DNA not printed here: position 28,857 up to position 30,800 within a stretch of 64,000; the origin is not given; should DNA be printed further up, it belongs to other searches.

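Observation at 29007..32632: T-box leader with an apparent tyrosine (UAC) specifier controls a Na+/solute symporter + acyl-CoA ligase operon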

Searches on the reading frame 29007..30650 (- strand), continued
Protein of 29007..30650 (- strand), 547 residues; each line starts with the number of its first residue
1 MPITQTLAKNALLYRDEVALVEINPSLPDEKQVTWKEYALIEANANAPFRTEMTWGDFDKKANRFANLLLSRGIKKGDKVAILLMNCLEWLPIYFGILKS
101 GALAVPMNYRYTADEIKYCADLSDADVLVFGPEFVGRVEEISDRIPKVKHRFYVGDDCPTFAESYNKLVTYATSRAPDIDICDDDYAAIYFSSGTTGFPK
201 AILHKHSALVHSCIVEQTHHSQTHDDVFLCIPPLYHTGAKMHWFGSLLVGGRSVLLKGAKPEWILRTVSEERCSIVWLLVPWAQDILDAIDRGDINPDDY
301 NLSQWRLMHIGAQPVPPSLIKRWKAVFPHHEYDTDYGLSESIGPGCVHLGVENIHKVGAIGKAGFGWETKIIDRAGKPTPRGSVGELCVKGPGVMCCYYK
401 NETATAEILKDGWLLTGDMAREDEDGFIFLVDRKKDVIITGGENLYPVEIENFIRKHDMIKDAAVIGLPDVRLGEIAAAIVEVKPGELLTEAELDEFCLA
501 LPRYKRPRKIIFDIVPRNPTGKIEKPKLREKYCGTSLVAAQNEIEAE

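Call 64: find_homologous_proteins(query=L043:2111-3973:+, max_evalue=1e-40)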
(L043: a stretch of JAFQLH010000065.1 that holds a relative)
Query L043:2111-3973:+ (620 aa): 8000 proteins with E <= 1e-40 among 8000 candidates; the best 120 are listed.
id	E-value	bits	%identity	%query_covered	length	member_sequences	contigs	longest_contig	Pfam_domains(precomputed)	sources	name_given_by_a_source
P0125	0.0e+0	1392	96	100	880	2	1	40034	PF01261.31,PF00501.35,PF13193.13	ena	-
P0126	0.0e+0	1392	96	100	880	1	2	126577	PF01261.31,PF00501.35,PF13193.13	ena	-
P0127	0.0e+0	1336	92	99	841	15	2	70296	PF01261.31,PF00501.35,PF13193.13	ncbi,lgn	-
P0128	0.0e+0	1244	86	99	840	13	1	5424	PF01261.31,PF00501.35,PF13193.13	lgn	-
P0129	0.0e+0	1226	84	99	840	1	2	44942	PF01261.31,PF00501.35,PF13193.13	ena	-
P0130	0.0e+0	1223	84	99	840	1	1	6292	PF01261.31,PF00501.35,PF13193.13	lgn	-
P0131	0.0e+0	1128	78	99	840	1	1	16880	PF01261.31,PF00501.35,PF13193.13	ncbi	-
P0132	0.0e+0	1120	76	100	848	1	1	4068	PF01261.31,PF00501.35,PF13193.13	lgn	-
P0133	0.0e+0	1118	77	99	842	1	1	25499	PF01261.31,PF00501.35,PF13193.13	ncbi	-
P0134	0.0e+0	1118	77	99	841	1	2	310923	PF01261.31,PF00501.35,PF13193.13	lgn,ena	-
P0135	0.0e+0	1117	77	99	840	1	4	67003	PF01261.31,PF00501.35,PF13193.13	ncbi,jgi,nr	ncbi:MAG: AMP-dependent synthetase [Ruminococcus sp.]|nr:AMP-dependent synthetase [Ruminococcus sp.]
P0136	0.0e+0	1116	77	99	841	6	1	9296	PF01261.31,PF00501.35,PF13193.13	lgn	-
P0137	0.0e+0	1114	76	99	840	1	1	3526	PF01261.31,PF00501.35,PF13193.13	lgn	-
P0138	0.0e+0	1113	76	99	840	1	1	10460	PF01261.31,PF00501.35,PF13193.13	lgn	-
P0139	0.0e+0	1112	76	99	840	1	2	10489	PF01261.31,PF00501.35,PF13193.13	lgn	-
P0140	0.0e+0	1111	76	99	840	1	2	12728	PF01261.31,PF00501.35,PF13193.13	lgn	-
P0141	0.0e+0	1111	76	99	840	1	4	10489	PF01261.31,PF00501.35,PF13193.13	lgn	-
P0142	0.0e+0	1111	76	99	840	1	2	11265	PF01261.31,PF00501.35,PF13193.13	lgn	-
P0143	0.0e+0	1111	76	99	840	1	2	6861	PF01261.31,PF00501.35,PF13193.13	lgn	-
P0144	0.0e+0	1110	76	99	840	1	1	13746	PF01261.31,PF00501.35,PF13193.13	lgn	-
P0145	0.0e+0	1110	76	99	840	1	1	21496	PF01261.31,PF00501.35,PF13193.13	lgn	-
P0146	0.0e+0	1110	76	99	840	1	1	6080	PF01261.31,PF00501.35,PF13193.13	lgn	-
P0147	0.0e+0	1109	76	99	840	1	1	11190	PF01261.31,PF00501.35,PF13193.13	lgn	-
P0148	0.0e+0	1108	76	99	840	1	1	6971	PF01261.31,PF00501.35,PF13193.13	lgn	-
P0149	0.0e+0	1108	76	99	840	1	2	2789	PF01261.31,PF00501.35,PF13193.13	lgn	-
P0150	0.0e+0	1107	75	99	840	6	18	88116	PF01261.31,PF00501.35,PF13193.13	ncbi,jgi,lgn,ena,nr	ncbi:MAG: AMP-binding protein [Ruminococcus sp.]|jgi:fatty-acyl-CoA synthase|nr:AMP-binding protein 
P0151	0.0e+0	1107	77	99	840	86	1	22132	PF01261.31,PF00501.35,PF13193.13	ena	-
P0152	0.0e+0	1107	76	99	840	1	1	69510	PF01261.31,PF00501.35,PF13193.13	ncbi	-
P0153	0.0e+0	1107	77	99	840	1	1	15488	PF01261.31,PF00501.35,PF13193.13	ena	-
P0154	0.0e+0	1105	75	99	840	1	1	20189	PF01261.31,PF00501.35,PF13193.13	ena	-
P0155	0.0e+0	1104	77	99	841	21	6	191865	PF01261.31,PF00501.35,PF13193.13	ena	-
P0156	0.0e+0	1104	76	99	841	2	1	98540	PF01261.31,PF00501.35,PF13193.13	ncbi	-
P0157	0.0e+0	1103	75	99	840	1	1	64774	PF01261.31,PF00501.35,PF13193.13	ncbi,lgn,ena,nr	ncbi:MAG: AMP-binding protein [Ruminococcaceae bacterium]|nr:AMP-binding protein [Oscillospiraceae b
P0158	0.0e+0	1102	75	99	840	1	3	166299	PF01261.31,PF00501.35,PF13193.13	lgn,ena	-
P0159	0.0e+0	1102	75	99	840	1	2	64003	PF01261.31,PF00501.35,PF13193.13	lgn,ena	-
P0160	0.0e+0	1102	75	99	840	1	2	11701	PF01261.31,PF00501.35,PF13193.13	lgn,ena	-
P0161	0.0e+0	1102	76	99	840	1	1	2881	PF01261.31,PF00501.35,PF13193.13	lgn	-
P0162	0.0e+0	1101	76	99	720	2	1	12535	PF01261.31,PF00501.35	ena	-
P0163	0.0e+0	1101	76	99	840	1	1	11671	PF01261.31,PF00501.35,PF13193.13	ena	-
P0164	0.0e+0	1099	76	99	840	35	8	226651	PF01261.31,PF00501.35,PF13193.13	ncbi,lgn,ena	-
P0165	0.0e+0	1099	75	99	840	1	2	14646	PF01261.31,PF00501.35,PF13193.13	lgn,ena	-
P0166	0.0e+0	1099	76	99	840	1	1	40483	PF01261.31,PF00501.35,PF13193.13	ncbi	-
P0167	0.0e+0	1099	75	99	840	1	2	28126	PF01261.31,PF00501.35,PF13193.13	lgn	-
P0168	0.0e+0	1099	75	99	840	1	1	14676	PF01261.31,PF00501.35,PF13193.13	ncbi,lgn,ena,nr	ncbi:MAG: AMP-binding protein [Ruminococcaceae bacterium]|nr:AMP-binding protein [Oscillospiraceae b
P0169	0.0e+0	1099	76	99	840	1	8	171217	PF01261.31,PF00501.35,PF13193.13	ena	-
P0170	0.0e+0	1098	75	99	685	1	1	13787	PF01261.31,PF00501.35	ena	-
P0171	0.0e+0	1098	77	99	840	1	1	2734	PF01261.31,PF00501.35,PF13193.13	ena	-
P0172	0.0e+0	1098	75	99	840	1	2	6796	PF01261.31,PF00501.35,PF13193.13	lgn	-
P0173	0.0e+0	1097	76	99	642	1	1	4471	PF01261.31,PF00501.35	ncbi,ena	-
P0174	0.0e+0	1097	75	99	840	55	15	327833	PF01261.31,PF00501.35,PF13193.13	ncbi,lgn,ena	-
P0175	0.0e+0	1097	76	99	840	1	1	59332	PF01261.31,PF00501.35,PF13193.13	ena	-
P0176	0.0e+0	1097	76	99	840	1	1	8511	PF01261.31,PF00501.35,PF13193.13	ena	-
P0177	0.0e+0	1097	75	99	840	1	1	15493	PF01261.31,PF00501.35,PF13193.13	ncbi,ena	-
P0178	0.0e+0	1097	75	99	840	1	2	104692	PF01261.31,PF00501.35,PF13193.13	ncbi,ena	-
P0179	0.0e+0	1097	75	99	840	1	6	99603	PF01261.31,PF00501.35,PF13193.13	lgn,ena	-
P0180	0.0e+0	1097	75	99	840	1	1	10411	PF01261.31,PF00501.35,PF13193.13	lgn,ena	-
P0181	0.0e+0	1096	76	99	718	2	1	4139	PF01261.31,PF00501.35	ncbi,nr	ncbi:MAG: AMP-binding protein, partial [Ruminococcus sp.]|nr:AMP-binding protein [Ruminococcus sp.]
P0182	0.0e+0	1096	76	99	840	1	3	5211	PF01261.31,PF00501.35,PF13193.13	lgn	-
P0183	0.0e+0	1096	75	99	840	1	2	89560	PF01261.31,PF00501.35,PF13193.13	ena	-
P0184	0.0e+0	1095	76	99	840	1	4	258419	PF01261.31,PF00501.35,PF13193.13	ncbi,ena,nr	ncbi:MAG: AMP-binding protein [Oscillospiraceae bacterium]|nr:AMP-binding protein [Oscillospiraceae 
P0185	0.0e+0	1095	75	99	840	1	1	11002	PF01261.31,PF00501.35,PF13193.13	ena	-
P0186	0.0e+0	1095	75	99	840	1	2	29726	PF01261.31,PF00501.35,PF13193.13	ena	-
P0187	0.0e+0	1095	76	99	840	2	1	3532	PF01261.31,PF00501.35,PF13193.13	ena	-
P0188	0.0e+0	1095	75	99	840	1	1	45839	PF01261.31,PF00501.35,PF13193.13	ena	-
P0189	0.0e+0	1095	75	99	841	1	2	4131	PF01261.31,PF00501.35,PF13193.13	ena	-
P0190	0.0e+0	1095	76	98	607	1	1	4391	PF01261.31,PF00501.35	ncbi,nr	ncbi:MAG: AMP-binding protein, partial [Oscillospiraceae bacterium]|nr:AMP-binding protein [Oscillos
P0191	0.0e+0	1094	76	99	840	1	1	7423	PF01261.31,PF00501.35,PF13193.13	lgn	-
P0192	0.0e+0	1094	75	99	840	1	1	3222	PF01261.31,PF00501.35,PF13193.13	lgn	-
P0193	0.0e+0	1094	76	99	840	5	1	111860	PF01261.31,PF00501.35,PF13193.13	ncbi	-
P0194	0.0e+0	1093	75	99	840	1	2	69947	PF01261.31,PF00501.35,PF13193.13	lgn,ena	-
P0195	0.0e+0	1093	75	99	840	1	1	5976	PF01261.31,PF00501.35,PF13193.13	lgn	-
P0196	0.0e+0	1093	75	99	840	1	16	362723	PF01261.31,PF00501.35,PF13193.13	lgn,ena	-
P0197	0.0e+0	1093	75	99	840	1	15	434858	PF01261.31,PF00501.35,PF13193.13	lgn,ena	-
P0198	0.0e+0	1093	75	99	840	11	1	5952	PF01261.31,PF00501.35,PF13193.13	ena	-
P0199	0.0e+0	1093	75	99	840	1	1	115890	PF01261.31,PF00501.35,PF13193.13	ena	-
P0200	0.0e+0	1093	76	99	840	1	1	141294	PF01261.31,PF00501.35,PF13193.13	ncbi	-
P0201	0.0e+0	1093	75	99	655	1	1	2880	PF01261.31,PF00501.35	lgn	-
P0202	0.0e+0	1093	75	99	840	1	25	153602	PF01261.31,PF00501.35,PF13193.13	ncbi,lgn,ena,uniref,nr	ncbi:AMP-binding protein [Ruminococcus sp.]|uniref:AMP-binding protein n=2 Tax=Ruminococcus sp. TaxI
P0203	0.0e+0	1093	75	99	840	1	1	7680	PF01261.31,PF00501.35,PF13193.13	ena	-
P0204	0.0e+0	1093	75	99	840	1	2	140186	PF01261.31,PF00501.35,PF13193.13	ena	-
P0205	0.0e+0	1093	75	99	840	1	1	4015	PF01261.31,PF00501.35,PF13193.13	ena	-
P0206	0.0e+0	1092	75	99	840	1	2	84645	PF01261.31,PF00501.35,PF13193.13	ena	-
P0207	0.0e+0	1092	75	99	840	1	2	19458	PF01261.31,PF00501.35,PF13193.13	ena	-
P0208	0.0e+0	1092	75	99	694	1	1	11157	PF01261.31,PF00501.35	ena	-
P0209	0.0e+0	1092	75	99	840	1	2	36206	PF01261.31,PF00501.35,PF13193.13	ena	-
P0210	0.0e+0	1092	75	99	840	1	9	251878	PF01261.31,PF00501.35,PF13193.13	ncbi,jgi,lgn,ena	-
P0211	0.0e+0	1092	75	99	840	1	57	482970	PF01261.31,PF00501.35,PF13193.13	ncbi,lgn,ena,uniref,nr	ncbi:acyl-CoA synthetases (AMP-forming)/AMP-acid ligases II [Ruminococcus sp. CAG:379]|uniref:AMP-bi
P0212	0.0e+0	1092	75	99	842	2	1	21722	PF01261.31,PF00501.35,PF13193.13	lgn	-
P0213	0.0e+0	1092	75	99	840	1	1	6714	PF01261.31,PF00501.35,PF13193.13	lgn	-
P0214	0.0e+0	1092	75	99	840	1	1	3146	PF01261.31,PF00501.35,PF13193.13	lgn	-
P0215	0.0e+0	1092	75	99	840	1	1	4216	PF01261.31,PF00501.35,PF13193.13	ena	-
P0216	0.0e+0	1092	75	99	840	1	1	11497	PF01261.31,PF00501.35,PF13193.13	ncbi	ncbi:MAG: AMP-binding protein [Ruminiclostridium sp.]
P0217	0.0e+0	1092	76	99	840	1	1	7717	PF01261.31,PF00501.35,PF13193.13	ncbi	-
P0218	0.0e+0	1092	75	99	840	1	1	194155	PF01261.31,PF00501.35,PF13193.13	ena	-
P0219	0.0e+0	1092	75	99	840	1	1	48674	PF01261.31,PF00501.35,PF13193.13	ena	-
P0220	0.0e+0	1092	75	99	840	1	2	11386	PF01261.31,PF00501.35,PF13193.13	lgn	-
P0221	0.0e+0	1092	75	99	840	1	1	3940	PF01261.31,PF00501.35,PF13193.13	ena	-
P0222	0.0e+0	1092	75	99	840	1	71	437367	PF01261.31,PF00501.35,PF13193.13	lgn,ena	-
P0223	0.0e+0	1092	75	99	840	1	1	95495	PF01261.31,PF00501.35,PF13193.13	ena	-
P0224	0.0e+0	1092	75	99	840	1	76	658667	PF01261.31,PF00501.35,PF13193.13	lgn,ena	-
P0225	0.0e+0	1092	75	99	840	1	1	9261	PF01261.31,PF00501.35,PF13193.13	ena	-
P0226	0.0e+0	1091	75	99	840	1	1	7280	PF01261.31,PF00501.35,PF13193.13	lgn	-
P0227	0.0e+0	1091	75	99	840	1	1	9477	PF01261.31,PF00501.35,PF13193.13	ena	-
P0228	0.0e+0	1091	75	99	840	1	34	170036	PF01261.31,PF00501.35,PF13193.13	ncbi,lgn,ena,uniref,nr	ncbi:AMP-binding protein [uncultured Ruminococcus sp.]|uniref:AMP-binding protein n=1 Tax=uncultured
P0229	0.0e+0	1091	75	99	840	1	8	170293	PF01261.31,PF00501.35,PF13193.13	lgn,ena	-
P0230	0.0e+0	1091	75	99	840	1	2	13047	PF01261.31,PF00501.35,PF13193.13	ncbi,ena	-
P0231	0.0e+0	1091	75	99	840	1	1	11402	PF01261.31,PF00501.35,PF13193.13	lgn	-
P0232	0.0e+0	1091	75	99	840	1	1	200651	PF01261.31,PF00501.35,PF13193.13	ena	-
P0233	0.0e+0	1091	75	99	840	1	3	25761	PF01261.31,PF00501.35,PF13193.13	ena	-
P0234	0.0e+0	1091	75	99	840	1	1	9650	PF01261.31,PF00501.35,PF13193.13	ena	-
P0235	0.0e+0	1091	75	99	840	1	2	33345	PF01261.31,PF00501.35,PF13193.13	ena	-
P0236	0.0e+0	1091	75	99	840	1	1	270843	PF01261.31,PF00501.35,PF13193.13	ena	-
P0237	0.0e+0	1091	75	99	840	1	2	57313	PF01261.31,PF00501.35,PF13193.13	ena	-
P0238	0.0e+0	1091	75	99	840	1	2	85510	PF01261.31,PF00501.35,PF13193.13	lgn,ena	-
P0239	0.0e+0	1091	75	99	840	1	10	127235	PF01261.31,PF00501.35,PF13193.13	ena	-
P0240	0.0e+0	1091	75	99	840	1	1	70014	PF01261.31,PF00501.35,PF13193.13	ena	-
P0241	0.0e+0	1091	75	99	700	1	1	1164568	PF01261.31,PF00501.35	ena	-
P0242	0.0e+0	1091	75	99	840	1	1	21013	PF01261.31,PF00501.35,PF13193.13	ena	-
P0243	0.0e+0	1091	75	99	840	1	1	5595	PF01261.31,PF00501.35,PF13193.13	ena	-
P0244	0.0e+0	1091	75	99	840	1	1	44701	PF01261.31,PF00501.35,PF13193.13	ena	-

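Call 65: find_encoding_contigs(protein=P0211, flank=4000, max_places=2)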
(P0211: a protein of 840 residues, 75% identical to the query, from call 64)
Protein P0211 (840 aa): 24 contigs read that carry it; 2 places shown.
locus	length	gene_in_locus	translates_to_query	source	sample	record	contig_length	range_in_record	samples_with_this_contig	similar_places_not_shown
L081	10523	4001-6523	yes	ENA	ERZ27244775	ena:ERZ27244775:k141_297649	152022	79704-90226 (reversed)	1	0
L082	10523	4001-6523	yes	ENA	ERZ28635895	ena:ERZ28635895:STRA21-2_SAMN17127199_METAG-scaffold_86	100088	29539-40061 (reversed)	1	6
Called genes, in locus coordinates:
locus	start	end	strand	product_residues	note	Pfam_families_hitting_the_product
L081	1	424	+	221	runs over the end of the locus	PF00814:TsaD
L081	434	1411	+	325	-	PF07261:DnaB_2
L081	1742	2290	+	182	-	PF01381:HTH_3 (weak), PF07883:Cupin_2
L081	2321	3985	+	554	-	PF00501:AMP-binding, PF13193:AMP-binding_C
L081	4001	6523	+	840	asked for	PF01261:AP_endonuc_2, PF00501:AMP-binding, PF13193:AMP-binding_C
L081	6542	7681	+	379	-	PF00150:Cellulase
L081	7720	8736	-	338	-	PF08486:SpoIID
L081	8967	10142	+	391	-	PF00438:S-AdoMet_synt_N, PF02772:S-AdoMet_synt_M, PF02773:S-AdoMet_synt_C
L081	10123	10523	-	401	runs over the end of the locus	PF02638:GHL10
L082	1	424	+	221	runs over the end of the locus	PF00814:TsaD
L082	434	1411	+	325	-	PF07261:DnaB_2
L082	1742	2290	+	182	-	PF01381:HTH_3 (weak), PF07883:Cupin_2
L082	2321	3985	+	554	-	PF00501:AMP-binding, PF13193:AMP-binding_C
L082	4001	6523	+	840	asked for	PF01261:AP_endonuc_2, PF00501:AMP-binding, PF13193:AMP-binding_C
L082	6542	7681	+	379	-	PF00150:Cellulase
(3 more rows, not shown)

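Call 66: find_encoding_contigs(protein=P0135, flank=4000, max_places=2)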
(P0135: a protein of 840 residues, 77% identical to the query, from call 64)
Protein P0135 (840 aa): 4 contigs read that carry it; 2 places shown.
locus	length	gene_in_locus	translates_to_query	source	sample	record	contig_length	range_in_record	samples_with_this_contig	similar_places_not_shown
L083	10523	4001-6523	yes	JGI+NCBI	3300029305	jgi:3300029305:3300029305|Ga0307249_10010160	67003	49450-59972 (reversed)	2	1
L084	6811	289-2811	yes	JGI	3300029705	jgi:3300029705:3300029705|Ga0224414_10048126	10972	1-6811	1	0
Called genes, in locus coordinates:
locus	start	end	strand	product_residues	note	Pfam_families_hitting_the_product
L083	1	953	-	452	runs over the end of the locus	PF00070:Pyr_redox (faint), PF01488:Shikimate_DH (faint), PF02254:TrkA_N, PF02737:3HCDH_N (faint), PF03807:F420_oxidored (faint), PF02080:TrkA_C, PF02254:TrkA_N, PF02080:TrkA_C, +2 more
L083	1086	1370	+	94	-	PF07866:DUF1653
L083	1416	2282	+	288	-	PF00005:ABC_tran, PF13304:AAA_21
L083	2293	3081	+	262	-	PF12679:ABC2_membrane_2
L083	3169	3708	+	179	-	PF00210:Ferritin (weak), PF02915:Rubrerythrin, PF21349:RUBY_RBDX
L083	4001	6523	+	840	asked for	PF01261:AP_endonuc_2, PF00501:AMP-binding, PF13193:AMP-binding_C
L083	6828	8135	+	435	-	PF00501:AMP-binding, PF14535:AMP-binding_C_2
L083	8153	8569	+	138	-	PF01842:ACT (faint), PF19571:ACT_8, PF22629:ACT_AHAS_ss (faint)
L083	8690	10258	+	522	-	PF00474:SSF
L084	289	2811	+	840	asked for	PF01261:AP_endonuc_2, PF00501:AMP-binding, PF13193:AMP-binding_C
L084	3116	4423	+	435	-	PF00501:AMP-binding, PF14535:AMP-binding_C_2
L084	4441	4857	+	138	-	PF01842:ACT (faint), PF19571:ACT_8, PF22629:ACT_AHAS_ss (faint)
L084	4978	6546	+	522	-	PF00474:SSF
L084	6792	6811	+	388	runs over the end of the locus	PF02912:Phe_tRNA-synt_N, PF01409:tRNA-synt_2d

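Call 67: find_encoding_contigs(protein=P0184, flank=4000, max_places=2)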
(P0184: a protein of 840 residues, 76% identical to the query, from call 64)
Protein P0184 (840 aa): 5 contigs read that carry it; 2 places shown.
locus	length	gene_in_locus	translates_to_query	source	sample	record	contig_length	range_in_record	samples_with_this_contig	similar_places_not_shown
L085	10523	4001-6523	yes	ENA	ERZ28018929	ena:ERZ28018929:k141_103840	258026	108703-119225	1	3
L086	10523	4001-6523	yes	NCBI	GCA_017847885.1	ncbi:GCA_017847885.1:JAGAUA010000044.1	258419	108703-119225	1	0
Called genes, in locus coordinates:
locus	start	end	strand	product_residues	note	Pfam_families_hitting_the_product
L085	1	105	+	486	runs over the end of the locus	PF00890:FAD_binding_2, PF03486:HI0933_like (faint)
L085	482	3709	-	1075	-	PF25596:CPSase_L_D1, PF02222:ATP-grasp, PF02786:CPSase_L_D2, PF02787:CPSase_L_D3, PF25596:CPSase_L_D1, PF02786:CPSase_L_D2, PF02222:ATP-grasp, PF02142:MGS, +7 more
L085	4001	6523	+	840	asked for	PF01261:AP_endonuc_2, PF00501:AMP-binding, PF13193:AMP-binding_C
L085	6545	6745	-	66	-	-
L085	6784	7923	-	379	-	PF00278:Orn_DAP_Arg_deC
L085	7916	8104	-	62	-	PF05979:DUF896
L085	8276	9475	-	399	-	PF00871:Acetate_kinase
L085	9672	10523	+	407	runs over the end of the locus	PF05636:HIGH_NTase1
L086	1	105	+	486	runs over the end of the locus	PF00890:FAD_binding_2, PF03486:HI0933_like (faint)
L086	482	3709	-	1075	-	PF25596:CPSase_L_D1, PF02222:ATP-grasp, PF02786:CPSase_L_D2, PF02787:CPSase_L_D3, PF25596:CPSase_L_D1, PF02786:CPSase_L_D2, PF02222:ATP-grasp, PF02142:MGS, +7 more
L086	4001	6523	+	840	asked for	PF01261:AP_endonuc_2, PF00501:AMP-binding, PF13193:AMP-binding_C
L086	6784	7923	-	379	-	PF00278:Orn_DAP_Arg_deC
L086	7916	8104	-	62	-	PF05979:DUF896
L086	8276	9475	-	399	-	PF00871:Acetate_kinase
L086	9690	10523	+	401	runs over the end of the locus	PF05636:HIGH_NTase1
